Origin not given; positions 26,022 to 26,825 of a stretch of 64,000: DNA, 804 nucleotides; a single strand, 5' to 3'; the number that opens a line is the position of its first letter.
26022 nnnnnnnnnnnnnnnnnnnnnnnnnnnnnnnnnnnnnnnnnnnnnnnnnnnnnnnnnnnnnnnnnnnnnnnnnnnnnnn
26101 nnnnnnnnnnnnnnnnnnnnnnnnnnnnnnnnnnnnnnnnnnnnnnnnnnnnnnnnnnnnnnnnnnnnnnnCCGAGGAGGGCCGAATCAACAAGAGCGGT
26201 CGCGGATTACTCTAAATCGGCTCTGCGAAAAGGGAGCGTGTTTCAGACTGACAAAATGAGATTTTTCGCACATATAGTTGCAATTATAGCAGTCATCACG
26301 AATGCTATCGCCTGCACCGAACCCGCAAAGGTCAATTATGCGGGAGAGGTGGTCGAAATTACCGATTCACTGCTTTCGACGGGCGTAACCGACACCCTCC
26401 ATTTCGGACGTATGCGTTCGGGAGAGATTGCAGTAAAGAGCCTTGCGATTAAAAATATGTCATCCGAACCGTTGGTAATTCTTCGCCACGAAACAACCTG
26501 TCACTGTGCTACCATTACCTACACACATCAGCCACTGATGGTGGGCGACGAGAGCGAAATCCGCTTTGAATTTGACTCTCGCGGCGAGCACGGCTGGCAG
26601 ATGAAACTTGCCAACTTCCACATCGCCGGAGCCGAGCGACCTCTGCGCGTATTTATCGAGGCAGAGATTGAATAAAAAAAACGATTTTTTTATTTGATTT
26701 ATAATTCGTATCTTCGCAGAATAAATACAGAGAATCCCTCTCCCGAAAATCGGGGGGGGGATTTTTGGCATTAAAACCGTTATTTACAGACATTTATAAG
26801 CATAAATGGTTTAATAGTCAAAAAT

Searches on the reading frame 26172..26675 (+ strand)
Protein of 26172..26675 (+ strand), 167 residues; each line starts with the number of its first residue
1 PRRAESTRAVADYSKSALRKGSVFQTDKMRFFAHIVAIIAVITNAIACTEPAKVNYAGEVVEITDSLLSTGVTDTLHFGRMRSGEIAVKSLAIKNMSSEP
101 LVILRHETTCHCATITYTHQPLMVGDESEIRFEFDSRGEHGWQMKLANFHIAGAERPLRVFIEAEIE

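Call 69: search_protein_families(library=pfam, proteins=[window:26172-26675:+], max_evalue=0.001)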
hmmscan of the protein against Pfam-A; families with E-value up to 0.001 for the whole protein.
window:26172-26675:+ (167 aa): 2 families
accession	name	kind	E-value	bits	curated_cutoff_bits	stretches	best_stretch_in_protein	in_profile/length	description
PF07610.17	DUF1573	-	7.7e-16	58.4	26.1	1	73-166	5-98/98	Protein of unknown function (DUF1573)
PF22544.2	HYDIN_VesB_CFA65-like_Ig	-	1.1e-05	26.1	25.5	1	74-139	8-75/100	HYDIN/CFA65/VesB-like, Ig-like domain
